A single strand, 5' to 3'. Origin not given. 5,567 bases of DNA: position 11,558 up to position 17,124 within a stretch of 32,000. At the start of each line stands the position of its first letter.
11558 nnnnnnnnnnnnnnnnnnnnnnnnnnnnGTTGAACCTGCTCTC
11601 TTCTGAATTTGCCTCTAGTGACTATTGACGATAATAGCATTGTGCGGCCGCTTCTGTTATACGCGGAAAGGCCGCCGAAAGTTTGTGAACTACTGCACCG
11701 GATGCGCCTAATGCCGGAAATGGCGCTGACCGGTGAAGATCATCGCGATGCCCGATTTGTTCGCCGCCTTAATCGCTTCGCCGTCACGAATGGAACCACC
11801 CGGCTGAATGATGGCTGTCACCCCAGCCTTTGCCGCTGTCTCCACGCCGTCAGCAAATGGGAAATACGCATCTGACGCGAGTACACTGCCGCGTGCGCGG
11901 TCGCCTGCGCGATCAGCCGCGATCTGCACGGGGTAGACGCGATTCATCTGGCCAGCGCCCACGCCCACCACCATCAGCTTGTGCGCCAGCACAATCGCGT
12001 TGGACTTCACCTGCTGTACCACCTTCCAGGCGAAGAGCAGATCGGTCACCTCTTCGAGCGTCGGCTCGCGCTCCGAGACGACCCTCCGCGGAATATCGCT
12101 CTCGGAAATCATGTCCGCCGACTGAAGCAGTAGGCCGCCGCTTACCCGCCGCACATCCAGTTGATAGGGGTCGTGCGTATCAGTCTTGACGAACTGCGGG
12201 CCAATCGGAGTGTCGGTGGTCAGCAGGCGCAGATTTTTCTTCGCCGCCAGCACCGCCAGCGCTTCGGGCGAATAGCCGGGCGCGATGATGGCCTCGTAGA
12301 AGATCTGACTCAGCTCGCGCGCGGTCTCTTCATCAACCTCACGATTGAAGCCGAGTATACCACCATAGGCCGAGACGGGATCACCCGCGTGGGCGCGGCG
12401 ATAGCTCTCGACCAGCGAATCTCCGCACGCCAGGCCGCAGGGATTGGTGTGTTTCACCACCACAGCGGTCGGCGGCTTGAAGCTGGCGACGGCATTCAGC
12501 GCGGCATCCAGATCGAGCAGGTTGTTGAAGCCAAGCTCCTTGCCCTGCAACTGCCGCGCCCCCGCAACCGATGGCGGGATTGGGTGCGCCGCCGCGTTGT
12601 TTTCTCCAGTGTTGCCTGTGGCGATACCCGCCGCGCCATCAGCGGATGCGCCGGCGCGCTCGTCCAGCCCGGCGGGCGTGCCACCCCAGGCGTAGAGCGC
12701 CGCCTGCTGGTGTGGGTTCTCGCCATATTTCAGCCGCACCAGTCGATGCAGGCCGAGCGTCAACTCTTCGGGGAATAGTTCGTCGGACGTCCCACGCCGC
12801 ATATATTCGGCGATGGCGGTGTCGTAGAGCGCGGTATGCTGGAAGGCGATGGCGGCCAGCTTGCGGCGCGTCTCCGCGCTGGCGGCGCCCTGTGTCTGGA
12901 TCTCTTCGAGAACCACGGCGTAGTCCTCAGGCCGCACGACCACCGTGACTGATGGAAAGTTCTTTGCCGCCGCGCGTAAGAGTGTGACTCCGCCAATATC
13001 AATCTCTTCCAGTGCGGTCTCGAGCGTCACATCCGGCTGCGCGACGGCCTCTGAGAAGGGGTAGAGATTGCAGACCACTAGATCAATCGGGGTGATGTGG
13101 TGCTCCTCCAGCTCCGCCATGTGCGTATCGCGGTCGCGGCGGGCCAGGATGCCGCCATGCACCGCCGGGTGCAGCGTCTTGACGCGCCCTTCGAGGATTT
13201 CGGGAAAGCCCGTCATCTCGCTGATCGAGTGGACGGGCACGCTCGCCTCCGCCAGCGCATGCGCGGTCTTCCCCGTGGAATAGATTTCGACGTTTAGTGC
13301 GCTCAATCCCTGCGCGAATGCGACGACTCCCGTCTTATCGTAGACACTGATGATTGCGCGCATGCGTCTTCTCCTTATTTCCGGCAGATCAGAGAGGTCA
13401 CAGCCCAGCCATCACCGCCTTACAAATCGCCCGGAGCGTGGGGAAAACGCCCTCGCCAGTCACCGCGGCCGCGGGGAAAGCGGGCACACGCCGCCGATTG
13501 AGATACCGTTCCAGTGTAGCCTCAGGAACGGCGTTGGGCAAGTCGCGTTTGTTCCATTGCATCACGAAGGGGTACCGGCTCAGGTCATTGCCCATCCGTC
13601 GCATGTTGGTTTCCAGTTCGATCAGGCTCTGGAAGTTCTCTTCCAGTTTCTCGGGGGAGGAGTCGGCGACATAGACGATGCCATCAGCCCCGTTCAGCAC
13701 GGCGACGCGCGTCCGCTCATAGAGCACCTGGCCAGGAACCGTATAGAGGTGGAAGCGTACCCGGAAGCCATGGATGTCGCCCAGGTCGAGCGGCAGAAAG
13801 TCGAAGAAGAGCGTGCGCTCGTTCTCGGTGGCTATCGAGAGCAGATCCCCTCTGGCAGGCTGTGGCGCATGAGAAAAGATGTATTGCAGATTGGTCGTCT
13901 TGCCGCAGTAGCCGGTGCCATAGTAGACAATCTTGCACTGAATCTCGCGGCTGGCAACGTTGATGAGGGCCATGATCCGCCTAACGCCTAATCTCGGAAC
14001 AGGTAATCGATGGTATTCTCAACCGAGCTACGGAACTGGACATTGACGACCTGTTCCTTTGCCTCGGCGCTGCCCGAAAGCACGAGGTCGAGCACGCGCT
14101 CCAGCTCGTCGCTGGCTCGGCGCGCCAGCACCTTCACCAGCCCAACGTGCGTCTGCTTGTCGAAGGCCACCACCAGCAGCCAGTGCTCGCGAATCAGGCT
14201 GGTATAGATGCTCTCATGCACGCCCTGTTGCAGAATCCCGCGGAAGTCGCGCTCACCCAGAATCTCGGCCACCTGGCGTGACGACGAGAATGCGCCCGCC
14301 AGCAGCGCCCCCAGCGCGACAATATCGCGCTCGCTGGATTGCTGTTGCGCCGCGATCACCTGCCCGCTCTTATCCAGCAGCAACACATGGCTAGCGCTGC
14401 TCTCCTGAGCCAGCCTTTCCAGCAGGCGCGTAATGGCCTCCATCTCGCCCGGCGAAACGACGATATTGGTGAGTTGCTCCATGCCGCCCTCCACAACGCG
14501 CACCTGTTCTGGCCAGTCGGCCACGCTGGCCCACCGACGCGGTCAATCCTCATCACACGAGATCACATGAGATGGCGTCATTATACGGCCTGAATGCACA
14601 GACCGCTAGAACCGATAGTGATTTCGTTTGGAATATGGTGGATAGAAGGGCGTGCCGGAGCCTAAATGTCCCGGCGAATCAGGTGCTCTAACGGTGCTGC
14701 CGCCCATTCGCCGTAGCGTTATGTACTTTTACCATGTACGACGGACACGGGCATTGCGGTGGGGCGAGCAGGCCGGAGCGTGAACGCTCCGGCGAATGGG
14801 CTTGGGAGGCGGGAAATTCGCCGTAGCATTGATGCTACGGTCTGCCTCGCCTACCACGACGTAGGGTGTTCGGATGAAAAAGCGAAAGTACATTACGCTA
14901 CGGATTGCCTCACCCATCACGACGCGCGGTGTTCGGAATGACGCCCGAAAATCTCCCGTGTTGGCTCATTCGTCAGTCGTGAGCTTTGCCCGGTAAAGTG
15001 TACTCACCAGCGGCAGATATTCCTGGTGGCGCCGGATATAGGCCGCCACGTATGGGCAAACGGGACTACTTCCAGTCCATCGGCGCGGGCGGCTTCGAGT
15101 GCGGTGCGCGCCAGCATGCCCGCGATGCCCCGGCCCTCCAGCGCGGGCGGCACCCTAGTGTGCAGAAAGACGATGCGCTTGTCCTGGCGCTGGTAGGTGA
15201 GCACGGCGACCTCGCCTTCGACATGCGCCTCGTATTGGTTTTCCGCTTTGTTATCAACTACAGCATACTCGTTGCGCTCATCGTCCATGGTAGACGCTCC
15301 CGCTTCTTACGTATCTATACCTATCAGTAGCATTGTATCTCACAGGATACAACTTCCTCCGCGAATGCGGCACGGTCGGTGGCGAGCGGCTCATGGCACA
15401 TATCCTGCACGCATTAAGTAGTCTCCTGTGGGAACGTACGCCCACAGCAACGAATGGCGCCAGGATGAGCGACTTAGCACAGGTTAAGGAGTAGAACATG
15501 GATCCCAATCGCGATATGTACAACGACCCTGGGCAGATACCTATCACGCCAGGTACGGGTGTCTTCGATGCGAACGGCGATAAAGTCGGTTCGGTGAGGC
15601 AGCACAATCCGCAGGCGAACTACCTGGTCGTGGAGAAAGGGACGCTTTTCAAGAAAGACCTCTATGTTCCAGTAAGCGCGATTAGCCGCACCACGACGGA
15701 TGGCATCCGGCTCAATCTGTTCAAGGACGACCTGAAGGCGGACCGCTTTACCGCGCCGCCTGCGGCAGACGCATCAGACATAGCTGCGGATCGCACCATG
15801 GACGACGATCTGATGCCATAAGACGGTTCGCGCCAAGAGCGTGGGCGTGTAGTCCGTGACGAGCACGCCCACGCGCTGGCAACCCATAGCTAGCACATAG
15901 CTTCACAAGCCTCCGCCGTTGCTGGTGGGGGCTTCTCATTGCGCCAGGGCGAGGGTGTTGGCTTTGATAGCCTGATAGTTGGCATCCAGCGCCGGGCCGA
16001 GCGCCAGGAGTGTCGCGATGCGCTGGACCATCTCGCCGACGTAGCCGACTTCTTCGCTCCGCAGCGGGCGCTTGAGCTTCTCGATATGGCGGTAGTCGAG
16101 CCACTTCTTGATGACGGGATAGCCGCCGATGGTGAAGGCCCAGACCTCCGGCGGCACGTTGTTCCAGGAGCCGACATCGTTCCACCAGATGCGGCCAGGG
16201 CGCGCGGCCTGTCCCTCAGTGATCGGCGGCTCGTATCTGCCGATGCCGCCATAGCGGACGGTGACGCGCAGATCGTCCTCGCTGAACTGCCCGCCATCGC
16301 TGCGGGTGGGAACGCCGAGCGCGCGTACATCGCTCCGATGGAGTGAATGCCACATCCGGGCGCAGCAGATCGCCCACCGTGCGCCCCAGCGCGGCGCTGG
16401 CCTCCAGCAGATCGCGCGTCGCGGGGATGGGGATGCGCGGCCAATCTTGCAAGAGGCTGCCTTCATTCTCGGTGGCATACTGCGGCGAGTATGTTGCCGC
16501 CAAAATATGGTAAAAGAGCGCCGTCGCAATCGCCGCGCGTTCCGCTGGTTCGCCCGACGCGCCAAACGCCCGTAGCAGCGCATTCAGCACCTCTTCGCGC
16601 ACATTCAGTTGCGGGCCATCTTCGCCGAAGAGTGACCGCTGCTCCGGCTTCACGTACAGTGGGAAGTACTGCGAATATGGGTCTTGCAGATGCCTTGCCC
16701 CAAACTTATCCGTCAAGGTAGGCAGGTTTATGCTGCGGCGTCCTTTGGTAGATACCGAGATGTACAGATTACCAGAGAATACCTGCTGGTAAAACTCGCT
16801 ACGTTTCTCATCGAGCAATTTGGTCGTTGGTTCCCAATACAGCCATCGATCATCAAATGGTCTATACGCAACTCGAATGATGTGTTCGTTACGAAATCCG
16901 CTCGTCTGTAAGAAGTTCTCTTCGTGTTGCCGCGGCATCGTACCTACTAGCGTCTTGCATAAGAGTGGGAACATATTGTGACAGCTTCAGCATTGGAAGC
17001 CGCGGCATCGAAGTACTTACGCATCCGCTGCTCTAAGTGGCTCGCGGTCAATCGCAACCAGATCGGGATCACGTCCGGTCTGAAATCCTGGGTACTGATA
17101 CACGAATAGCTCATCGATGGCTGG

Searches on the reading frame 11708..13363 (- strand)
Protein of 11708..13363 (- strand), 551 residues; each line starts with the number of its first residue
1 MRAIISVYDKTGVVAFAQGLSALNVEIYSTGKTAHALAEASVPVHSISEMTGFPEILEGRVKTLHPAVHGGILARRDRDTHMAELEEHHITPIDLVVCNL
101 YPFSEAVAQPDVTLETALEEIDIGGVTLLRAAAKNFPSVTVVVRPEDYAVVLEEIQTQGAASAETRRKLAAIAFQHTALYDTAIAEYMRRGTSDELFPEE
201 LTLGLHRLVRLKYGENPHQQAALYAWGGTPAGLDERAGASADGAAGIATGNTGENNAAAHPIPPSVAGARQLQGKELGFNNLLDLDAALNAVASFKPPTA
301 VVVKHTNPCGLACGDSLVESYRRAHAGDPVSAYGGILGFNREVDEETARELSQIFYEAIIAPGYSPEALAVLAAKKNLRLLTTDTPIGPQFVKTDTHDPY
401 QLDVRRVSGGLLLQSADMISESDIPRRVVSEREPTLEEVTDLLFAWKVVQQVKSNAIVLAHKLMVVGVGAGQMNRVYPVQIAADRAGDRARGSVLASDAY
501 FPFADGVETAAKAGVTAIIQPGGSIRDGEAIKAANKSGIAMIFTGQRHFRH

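Call 71: search_protein_families(library=pfam, proteins=[window:11708-13363:-], max_evalue=0.001)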
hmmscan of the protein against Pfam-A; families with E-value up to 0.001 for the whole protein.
window:11708-13363:- (551 aa): 2 families
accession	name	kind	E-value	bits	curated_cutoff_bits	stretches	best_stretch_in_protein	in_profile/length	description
PF01808.24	AICARFT_IMPCHas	-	1.4e-111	373.4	25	2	263-484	98-310/311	AICARFT/IMPCHase bienzyme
PF02142.27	MGS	-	7.2e-22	77.8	24.1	1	13-127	2-94/94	MGS-like domain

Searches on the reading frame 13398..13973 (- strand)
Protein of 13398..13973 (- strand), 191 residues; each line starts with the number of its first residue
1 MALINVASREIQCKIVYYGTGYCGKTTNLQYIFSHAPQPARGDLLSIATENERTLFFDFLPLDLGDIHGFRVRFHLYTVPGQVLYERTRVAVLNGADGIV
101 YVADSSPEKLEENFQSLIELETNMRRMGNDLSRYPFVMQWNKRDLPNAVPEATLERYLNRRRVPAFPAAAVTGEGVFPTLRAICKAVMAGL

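Call 118: search_protein_families(library=pfam, proteins=[window:13398-13973:-], max_evalue=0.001)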
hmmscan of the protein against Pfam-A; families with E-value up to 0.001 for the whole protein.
window:13398-13973:- (191 aa): 1 family
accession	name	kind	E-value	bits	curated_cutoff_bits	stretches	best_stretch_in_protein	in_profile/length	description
PF00025.27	Arf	-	2.3e-06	27.7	22.3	1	71-185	57-172/174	ADP-ribosylation factor family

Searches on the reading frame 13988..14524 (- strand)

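Call 118: search_protein_families(library=pfam, proteins=[window:13988-14524:-], max_evalue=0.001)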
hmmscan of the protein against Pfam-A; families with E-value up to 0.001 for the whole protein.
window:13988-14524:- (178 aa): 1 family
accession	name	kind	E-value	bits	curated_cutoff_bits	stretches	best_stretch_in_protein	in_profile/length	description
PF03259.23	Robl_LC7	-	1.1e-12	47.9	23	1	33-120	4-90/91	Roadblock/LC7 domain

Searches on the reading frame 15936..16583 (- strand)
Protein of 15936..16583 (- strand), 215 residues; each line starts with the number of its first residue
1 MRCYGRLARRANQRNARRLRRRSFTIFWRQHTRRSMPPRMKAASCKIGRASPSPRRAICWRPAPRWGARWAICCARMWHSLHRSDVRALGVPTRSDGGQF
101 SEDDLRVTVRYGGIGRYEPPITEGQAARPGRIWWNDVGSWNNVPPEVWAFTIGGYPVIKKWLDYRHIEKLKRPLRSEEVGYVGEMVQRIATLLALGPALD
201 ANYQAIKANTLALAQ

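Call 118: search_protein_families(library=pfam, proteins=[window:15936-16583:-], max_evalue=0.001)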
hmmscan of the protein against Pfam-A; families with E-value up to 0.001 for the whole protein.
window:15936-16583:- (215 aa): 1 family
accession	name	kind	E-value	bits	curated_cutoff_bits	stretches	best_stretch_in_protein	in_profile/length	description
PF18135.7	Type_ISP_C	-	1.7e-10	41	25.9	1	127-171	275-318/342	Type ISP C-terminal specificity domain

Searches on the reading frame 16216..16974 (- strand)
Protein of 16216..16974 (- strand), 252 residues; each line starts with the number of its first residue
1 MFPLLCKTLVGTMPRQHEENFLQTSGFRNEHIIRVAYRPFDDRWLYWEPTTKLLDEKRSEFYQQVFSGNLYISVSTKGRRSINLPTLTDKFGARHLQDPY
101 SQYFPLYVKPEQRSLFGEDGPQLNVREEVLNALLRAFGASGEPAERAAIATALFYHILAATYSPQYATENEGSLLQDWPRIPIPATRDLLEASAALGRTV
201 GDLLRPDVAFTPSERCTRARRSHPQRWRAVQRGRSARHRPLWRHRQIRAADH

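Call 71: search_protein_families(library=pfam, proteins=[window:16216-16974:-], max_evalue=0.001)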
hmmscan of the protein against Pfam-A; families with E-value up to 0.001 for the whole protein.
window:16216-16974:- (252 aa): 1 family
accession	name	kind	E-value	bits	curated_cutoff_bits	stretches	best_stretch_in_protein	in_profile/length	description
PF18135.7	Type_ISP_C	-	5e-25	88.7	25.9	1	23-203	68-242/342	Type ISP C-terminal specificity domain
